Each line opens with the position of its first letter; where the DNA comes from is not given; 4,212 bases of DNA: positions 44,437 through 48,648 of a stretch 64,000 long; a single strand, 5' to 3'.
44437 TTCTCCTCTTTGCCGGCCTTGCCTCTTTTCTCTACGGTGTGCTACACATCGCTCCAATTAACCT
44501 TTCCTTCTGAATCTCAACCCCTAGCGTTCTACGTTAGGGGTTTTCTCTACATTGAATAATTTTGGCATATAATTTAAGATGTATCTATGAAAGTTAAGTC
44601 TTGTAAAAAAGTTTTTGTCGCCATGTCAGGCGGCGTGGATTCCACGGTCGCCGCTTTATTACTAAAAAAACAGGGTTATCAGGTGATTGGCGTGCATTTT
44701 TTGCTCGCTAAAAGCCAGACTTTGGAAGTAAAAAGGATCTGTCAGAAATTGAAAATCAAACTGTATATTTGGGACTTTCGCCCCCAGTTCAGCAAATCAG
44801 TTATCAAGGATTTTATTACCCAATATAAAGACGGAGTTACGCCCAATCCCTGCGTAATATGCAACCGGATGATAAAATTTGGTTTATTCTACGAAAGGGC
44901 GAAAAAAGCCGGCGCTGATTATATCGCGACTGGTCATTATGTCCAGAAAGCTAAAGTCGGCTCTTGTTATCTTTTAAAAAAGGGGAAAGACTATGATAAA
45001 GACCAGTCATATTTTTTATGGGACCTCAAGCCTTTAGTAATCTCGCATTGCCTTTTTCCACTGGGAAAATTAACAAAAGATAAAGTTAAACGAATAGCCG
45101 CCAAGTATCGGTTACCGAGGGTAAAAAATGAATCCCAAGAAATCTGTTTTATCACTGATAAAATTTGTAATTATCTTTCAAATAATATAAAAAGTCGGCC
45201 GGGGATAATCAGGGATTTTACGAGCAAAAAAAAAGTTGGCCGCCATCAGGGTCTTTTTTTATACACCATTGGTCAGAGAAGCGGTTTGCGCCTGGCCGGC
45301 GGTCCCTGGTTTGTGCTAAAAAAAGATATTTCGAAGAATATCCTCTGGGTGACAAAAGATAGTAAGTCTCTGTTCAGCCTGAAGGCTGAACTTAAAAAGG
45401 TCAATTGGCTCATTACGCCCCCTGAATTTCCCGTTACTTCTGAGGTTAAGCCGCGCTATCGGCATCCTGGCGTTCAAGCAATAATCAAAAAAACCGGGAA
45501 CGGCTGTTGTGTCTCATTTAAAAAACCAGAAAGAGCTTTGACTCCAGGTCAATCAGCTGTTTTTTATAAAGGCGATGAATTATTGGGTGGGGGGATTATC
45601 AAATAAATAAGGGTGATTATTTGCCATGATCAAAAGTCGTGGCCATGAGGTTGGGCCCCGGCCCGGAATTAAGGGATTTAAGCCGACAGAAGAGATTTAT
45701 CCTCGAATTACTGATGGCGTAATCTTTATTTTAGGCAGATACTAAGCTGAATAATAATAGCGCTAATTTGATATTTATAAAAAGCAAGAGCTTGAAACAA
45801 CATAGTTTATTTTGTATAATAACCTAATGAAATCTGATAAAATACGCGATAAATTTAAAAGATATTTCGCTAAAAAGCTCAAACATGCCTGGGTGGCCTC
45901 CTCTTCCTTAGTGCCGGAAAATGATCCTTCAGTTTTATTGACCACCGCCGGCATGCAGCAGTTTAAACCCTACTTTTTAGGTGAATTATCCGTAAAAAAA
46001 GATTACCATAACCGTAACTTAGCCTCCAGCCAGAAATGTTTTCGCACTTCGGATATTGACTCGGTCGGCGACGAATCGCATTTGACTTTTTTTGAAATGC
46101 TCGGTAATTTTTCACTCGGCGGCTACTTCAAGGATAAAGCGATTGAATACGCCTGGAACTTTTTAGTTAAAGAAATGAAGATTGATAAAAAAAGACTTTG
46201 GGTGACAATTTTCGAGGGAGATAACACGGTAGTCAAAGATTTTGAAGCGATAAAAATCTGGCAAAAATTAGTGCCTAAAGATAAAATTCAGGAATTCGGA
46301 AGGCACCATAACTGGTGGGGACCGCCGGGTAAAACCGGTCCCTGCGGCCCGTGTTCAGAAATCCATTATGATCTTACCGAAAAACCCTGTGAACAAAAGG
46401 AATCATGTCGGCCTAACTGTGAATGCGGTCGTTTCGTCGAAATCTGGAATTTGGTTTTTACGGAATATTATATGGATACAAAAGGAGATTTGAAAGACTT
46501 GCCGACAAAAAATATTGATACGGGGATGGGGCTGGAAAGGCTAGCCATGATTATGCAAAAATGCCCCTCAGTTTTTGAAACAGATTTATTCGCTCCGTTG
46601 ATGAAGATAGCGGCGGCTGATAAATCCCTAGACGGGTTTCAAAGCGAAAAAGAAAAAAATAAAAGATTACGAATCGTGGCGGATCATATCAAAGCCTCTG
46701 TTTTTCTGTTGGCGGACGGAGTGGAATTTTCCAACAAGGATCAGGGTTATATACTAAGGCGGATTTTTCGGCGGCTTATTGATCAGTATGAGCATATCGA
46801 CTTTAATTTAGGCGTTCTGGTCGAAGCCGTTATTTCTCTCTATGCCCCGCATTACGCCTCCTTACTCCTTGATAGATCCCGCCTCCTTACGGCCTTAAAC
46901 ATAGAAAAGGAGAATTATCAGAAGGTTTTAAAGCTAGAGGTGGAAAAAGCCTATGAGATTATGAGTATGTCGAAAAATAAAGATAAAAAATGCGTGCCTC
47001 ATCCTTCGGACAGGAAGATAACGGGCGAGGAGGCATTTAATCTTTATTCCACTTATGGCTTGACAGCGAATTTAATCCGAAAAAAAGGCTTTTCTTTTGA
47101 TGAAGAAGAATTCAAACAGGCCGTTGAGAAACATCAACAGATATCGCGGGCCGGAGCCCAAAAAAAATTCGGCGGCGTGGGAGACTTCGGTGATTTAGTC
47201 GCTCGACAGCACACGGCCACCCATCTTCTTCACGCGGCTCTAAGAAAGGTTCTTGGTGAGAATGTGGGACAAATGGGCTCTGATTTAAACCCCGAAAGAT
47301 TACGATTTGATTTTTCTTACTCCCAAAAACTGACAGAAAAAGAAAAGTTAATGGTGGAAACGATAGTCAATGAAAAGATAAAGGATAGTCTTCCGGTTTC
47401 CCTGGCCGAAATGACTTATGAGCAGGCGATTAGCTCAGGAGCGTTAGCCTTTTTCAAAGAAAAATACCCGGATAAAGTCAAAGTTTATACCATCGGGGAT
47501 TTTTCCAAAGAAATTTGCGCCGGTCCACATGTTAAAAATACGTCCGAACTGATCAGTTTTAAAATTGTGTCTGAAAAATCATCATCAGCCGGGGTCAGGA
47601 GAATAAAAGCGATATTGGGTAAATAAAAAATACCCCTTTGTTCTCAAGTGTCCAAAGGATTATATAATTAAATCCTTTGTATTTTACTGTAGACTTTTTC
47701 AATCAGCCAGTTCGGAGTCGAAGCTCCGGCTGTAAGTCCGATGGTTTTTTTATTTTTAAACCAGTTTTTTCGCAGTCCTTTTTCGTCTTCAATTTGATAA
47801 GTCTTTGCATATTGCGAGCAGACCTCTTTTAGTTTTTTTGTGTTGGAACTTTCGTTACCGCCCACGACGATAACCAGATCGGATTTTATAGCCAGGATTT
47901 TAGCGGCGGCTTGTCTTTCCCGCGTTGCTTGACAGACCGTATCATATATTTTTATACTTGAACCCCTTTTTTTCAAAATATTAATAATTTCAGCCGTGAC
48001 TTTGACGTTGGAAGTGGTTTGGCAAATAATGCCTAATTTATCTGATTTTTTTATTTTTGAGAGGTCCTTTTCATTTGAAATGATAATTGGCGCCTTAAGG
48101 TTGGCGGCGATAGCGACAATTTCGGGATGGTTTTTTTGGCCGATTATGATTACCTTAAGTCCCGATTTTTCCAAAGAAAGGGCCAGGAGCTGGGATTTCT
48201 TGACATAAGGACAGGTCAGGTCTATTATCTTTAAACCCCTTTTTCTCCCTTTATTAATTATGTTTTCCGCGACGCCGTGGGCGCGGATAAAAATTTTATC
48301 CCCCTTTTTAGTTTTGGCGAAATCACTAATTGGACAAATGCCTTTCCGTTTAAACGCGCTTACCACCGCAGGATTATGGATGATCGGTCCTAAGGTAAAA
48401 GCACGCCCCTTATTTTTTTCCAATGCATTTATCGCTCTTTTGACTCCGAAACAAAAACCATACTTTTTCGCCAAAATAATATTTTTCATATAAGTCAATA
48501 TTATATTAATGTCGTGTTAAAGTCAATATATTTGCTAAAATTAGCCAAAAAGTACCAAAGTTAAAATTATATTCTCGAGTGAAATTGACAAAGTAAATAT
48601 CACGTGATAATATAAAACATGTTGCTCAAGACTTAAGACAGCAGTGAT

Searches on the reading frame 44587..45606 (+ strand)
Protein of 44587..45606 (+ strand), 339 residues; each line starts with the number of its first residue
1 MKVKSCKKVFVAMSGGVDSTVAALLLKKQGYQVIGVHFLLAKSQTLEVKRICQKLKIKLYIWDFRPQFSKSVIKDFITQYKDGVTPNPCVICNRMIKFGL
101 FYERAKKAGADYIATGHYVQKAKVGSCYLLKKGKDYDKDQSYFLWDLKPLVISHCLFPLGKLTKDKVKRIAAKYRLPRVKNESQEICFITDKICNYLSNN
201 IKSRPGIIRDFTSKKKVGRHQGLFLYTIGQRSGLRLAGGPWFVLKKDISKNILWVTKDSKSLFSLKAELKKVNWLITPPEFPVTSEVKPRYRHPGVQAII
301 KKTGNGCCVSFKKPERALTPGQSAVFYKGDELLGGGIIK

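Call 9: search_protein_families(library=pfam, proteins=[window:44587-45606:+])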
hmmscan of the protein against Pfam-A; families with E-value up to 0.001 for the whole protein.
window:44587-45606:+ (339 aa): 8 families
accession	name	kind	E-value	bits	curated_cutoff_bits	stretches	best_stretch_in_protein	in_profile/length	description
PF03054.22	tRNA_Me_trans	-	8.9e-62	208.8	20.6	1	7-190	1-201/202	tRNA methyl transferase HUP domain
PF20259.3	tRNA_Me_trans_M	-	1.3e-20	73.1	27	1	195-256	2-65/66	tRNA methyl transferase PRC-barrel domain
PF20258.4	tRNA_Me_trans_C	-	5.3e-19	68.8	20.6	1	269-338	6-77/77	Aminomethyltransferase beta-barrel domain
PF06508.19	QueC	-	6.3e-07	29.6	22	1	9-116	2-119/210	Queuosine biosynthesis protein QueC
PF02568.20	ThiI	-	6.5e-07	29.6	20.5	1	7-117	4-116/197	Thiamine biosynthesis protein (ThiI)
PF01171.26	ATP_bind_3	-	1.1e-06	29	27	1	8-183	1-168/182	PP-loop family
PF02540.23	NAD_synthase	-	0.00019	21.1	21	0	5-69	17-86/242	NAD synthase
PF00764.25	Arginosuc_synth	-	0.00022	21.8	27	1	8-79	1-76/162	Arginosuccinate synthase N-terminal HUP domain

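Call 17: find_related_loci(query=window:44587-45606:+, collection=genome_contigs, flank=10000)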
Query window:44587-45606:+ (339 aa) in genome_contigs; peptide patterns used: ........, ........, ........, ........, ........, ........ (x = any residue, [..] = any of these).
172 stretches matched a pattern; 74 encode a relative of the query (tblastn E <= 1e-3); 74 distinct loci.
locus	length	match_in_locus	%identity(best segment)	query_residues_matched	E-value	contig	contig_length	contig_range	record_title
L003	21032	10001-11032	42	8-338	6e-80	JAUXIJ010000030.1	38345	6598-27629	MAG: Candidatus Cloacimonadota bacterium isolate CSMAG_2978 CSMAG_2978_k119_1278784_length_38345_cov_9.9234, whole genom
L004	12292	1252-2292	43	7-338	3e-77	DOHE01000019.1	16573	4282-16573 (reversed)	MAG TPA_asm: Clostridiales bacterium isolate UBA8921 contig_77113, whole genome shotgun sequence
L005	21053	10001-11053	43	9-338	5e-76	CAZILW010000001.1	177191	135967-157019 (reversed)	MAG TPA_asm: uncultured Gammaproteobacteria bacterium isolate SRP241326_co1_352 genome assembly, contig: NODE_115_length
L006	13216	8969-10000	42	8-338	2e-74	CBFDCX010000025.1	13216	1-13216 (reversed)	MAG TPA_asm: uncultured bacterium isolate SRR26215684_binner13_Refined_72 genome assembly, contig: ERZ25073497.1732, who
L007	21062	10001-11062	43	7-338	8e-74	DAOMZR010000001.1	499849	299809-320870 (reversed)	MAG TPA_asm: bacterium isolate AMR_MDS_3994 NODE_1_length_499849_cov_113.060813, whole genome shotgun sequence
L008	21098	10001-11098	40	1-338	1e-72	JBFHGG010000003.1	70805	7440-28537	MAG: Halarcobacter sp. isolate Mix_sand07.2021.05.G.147 k141_1184182_length_70805_cov_33.1236, whole genome shotgun sequ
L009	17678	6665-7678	41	1-333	2e-71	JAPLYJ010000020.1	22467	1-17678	MAG: Candidatus Parcubacteria bacterium isolate LacPavin_0419_WC90_MAG_32_30 LacPavin_0419_WC90_scaffold_218860, whole g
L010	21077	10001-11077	40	7-338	1e-71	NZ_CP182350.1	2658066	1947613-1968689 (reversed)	MAG: Arcobacter sp. isolate LRMN1-1 chromosome, complete genome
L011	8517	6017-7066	41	7-339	6e-71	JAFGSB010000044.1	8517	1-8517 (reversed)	MAG: candidate division KSB1 bacterium isolate Zod_Metabat.863 k87_3819580, whole genome shotgun sequence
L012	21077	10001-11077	39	7-338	9e-71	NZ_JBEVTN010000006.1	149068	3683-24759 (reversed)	Arcobacter sp. s6 NODE_6_length_149068_cov_154.967233, whole genome shotgun sequence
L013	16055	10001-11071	41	7-339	1e-70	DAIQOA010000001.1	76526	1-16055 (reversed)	MAG TPA_asm: bacterium isolate CTOTU7659 NODE_720_length_76526_cov_6.725386, whole genome shotgun sequence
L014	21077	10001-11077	40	7-338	2e-70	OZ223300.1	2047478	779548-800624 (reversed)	MAG: uncultured Arcobacter sp. isolate 7fb66f34-7b41-4cab-a2d2-b84adad47d9e genome assembly, chromosome: 1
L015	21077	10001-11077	39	7-338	1e-70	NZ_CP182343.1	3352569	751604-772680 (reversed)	MAG: Arcobacter sp. isolate Pygsuia-1 chromosome, complete genome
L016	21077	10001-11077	39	7-338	1e-69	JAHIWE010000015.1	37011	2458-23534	MAG: bacterium isolate MM_PW_MetaG.mb.22 MM_PW_MetaG.mb.22_k141_70546, whole genome shotgun sequence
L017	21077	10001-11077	39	7-338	2e-69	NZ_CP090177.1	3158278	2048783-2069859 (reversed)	Arcobacter iocasae strain KX21116 chromosome, complete genome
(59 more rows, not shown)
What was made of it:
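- Tried and rejected: genome_contigs scan with MnmA (call 17).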

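Call 31: find_homologous_proteins(query=window:44587-45606:+, max_evalue=1e-60)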
Query window:44587-45606:+ (339 aa): 4613 proteins with E <= 1e-60 among 8000 candidates; the best 120 are listed.
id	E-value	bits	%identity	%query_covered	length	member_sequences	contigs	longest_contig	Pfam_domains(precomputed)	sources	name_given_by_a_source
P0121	8.3e-228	773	100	100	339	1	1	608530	PF20259.4,PF03054.23,PF06508.20,PF02568.21,PF01171.27,PF20258.5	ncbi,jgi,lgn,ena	ncbi:MAG: tRNA 2-thiouridine(34) synthase MnmA [Patescibacteria group bacterium]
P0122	2.7e-138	479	65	96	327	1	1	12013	PF20259.4,PF03054.23,PF20258.5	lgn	-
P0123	1.8e-131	456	61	98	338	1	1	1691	PF20259.4,PF03054.23,PF02568.21,PF20258.5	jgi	jgi:tRNA-specific 2-thiouridylase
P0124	4.2e-129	449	61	96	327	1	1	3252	PF20259.4,PF03054.23,PF20258.5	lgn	-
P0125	5.4e-109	382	55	96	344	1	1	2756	PF20259.4,PF03054.23,PF20258.5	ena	-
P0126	1.6e-106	374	52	96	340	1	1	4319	PF24167.2,PF20259.4,PF03054.23,PF01171.27,PF20258.5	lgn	-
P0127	7.2e-101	356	50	99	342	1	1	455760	PF24167.2,PF20259.4,PF03054.23,PF06508.20,PF02568.21,PF00764.26,PF20258.5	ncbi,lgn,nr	ncbi:MAG: tRNA 2-thiouridine(34) synthase MnmA [Patescibacteria group bacterium]|nr:tRNA 2-thiouridi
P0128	1.3e-98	348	50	100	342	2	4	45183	PF24167.2,PF20259.4,PF03054.23,PF02568.21,PF00764.26,PF20258.5,PF02540.24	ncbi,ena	-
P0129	5.4e-95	336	48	100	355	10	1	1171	PF24167.2,PF20259.4,PF03054.23,PF00764.26,PF20258.5,PF02540.24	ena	-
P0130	3.8e-94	334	50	98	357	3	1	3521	PF20259.4,PF03054.23,PF01171.27,PF20258.5,PF02540.24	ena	-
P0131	2.6e-93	331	49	98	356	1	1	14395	PF20259.4,PF03054.23,PF06508.20,PF02568.21,PF00764.26,PF20258.5,PF02540.24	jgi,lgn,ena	-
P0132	4.7e-92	327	44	100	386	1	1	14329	PF20259.4,PF03054.23,PF20258.5,PF02540.24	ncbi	-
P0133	7.8e-92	326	49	98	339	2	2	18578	PF20259.4,PF03054.23,PF02568.21,PF20258.5,PF02540.24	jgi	-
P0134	8.0e-92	326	47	100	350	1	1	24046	PF24167.2,PF20259.4,PF03054.23,PF06508.20,PF00764.26,PF20258.5,PF02540.24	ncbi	ncbi:MAG: tRNA 2-thiouridine(34) synthase MnmA [Patescibacteria group bacterium]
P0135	1.2e-91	325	49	99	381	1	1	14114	PF20259.4,PF03054.23,PF20258.5,PF02540.24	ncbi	-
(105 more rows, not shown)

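Call 32: find_encoding_contigs(protein=P0122, flank=10000, max_places=3)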
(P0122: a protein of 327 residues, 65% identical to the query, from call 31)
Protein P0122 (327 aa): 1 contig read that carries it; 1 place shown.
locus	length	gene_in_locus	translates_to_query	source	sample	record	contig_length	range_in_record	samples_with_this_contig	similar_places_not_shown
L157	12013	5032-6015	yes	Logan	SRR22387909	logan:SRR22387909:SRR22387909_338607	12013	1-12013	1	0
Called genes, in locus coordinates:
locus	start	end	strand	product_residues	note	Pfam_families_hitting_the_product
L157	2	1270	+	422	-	?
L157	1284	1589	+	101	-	-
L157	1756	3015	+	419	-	PF21269:TreT_GT1, PF00534:Glycos_transf_1, PF13692:Glyco_trans_1_4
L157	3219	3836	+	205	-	PF13482:RNase_H_2, PF10108:DNA_pol_B_exo2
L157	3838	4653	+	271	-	PF00535:Glycos_transf_2, PF10111:Glyco_tranf_2_2, PF13641:Glyco_tranf_2_3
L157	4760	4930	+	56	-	-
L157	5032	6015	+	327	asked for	PF03054:tRNA_Me_trans, PF20259:tRNA_Me_trans_M, PF20258:tRNA_Me_trans_C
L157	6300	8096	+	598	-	PF01411:tRNA-synt_2c, PF07973:tRNA_SAD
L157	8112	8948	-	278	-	PF02401:LYTB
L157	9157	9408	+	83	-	PF01176:eIF-1a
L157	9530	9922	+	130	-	PF00416:Ribosomal_S13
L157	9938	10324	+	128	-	PF00411:Ribosomal_S11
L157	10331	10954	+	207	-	PF00163:Ribosomal_S4, PF01479:S4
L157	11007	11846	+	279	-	PF01193:RNA_pol_L, PF01000:RNA_pol_A_bac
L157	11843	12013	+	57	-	?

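Call 33: find_encoding_contigs(protein=P0127, flank=10000, max_places=3)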
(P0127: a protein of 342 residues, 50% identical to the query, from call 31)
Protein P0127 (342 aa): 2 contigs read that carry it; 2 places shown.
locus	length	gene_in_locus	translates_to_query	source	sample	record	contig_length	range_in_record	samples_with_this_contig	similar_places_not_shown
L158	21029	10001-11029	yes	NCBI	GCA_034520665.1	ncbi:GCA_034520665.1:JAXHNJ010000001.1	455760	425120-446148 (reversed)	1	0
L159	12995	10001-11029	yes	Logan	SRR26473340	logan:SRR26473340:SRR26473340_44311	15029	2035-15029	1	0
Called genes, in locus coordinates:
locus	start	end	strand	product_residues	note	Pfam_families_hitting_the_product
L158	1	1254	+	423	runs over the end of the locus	PF00270:DEAD, PF04851:ResIII, PF00271:Helicase_C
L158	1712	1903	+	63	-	PF09962:DUF2196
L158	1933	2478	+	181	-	PF23477:zf_Tbcl_2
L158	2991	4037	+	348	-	PF21088:MS_channel_1st, PF00924:MS_channel_2nd, PF21082:MS_channel_3rd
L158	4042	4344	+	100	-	-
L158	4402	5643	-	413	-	PF21269:TreT_GT1, PF00534:Glycos_transf_1, PF13692:Glyco_trans_1_4, PF20706:GT4-conflict (weak)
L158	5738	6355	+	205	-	PF03104:DNA_pol_B_exo1 (weak), PF13482:RNase_H_2, PF10108:DNA_pol_B_exo2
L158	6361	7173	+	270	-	PF00535:Glycos_transf_2, PF10111:Glyco_tranf_2_2, PF13641:Glyco_tranf_2_3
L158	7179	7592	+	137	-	PF13470:PIN_3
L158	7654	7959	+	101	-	-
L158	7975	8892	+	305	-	PF25852:DUF6242_C (faint), PF04616:Glyco_hydro_43 (faint), PF13088:BNR_2 (weak)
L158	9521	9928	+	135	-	-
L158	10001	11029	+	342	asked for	PF00764:Arginosuc_synth (weak), PF02568:ThiI (weak), PF03054:tRNA_Me_trans, PF06508:QueC (weak), PF24167:DUF7411 (weak), PF20259:tRNA_Me_trans_M, PF20258:tRNA_Me_trans_C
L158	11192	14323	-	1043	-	-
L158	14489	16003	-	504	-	-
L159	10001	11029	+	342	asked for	PF00764:Arginosuc_synth (weak), PF02568:ThiI (weak), PF03054:tRNA_Me_trans, PF06508:QueC (weak), PF24167:DUF7411 (weak), PF20259:tRNA_Me_trans_M, PF20258:tRNA_Me_trans_C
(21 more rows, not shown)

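Call 34: find_encoding_contigs(protein=P0124, flank=10000, max_places=3)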
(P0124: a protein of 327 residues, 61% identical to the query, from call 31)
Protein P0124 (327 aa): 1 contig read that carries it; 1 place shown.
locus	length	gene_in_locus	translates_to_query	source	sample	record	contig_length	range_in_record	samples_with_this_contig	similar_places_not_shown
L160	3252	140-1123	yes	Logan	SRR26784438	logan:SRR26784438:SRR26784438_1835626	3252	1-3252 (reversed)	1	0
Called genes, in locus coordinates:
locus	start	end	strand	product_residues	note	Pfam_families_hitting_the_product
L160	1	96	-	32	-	?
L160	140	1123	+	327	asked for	PF03054:tRNA_Me_trans, PF20259:tRNA_Me_trans_M, PF20258:tRNA_Me_trans_C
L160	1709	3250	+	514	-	?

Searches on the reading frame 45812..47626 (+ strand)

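Call 16: search_protein_families(library=pfam, proteins=[window:45812-47626:+])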
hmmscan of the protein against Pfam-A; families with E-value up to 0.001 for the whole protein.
window:45812-47626:+ (604 aa): 2 families
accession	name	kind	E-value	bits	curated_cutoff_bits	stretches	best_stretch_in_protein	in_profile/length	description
PF01411.24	tRNA-synt_2c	-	6.4e-122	408.3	30.3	1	10-468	1-451/552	tRNA synthetases class II (A)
PF07973.19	tRNA_SAD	-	7.3e-16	58.3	24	1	556-598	1-43/44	Threonyl and Alanyl tRNA synthetase second additional domain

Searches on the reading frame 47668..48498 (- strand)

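Call 16: search_protein_families(library=pfam, proteins=[window:47668-48498:-])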
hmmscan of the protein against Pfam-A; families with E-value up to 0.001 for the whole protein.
window:47668-48498:- (276 aa): 1 family
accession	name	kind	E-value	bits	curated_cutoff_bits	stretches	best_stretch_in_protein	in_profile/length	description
PF02401.23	LYTB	-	2.1e-86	290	24.5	1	7-274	1-267/267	LytB protein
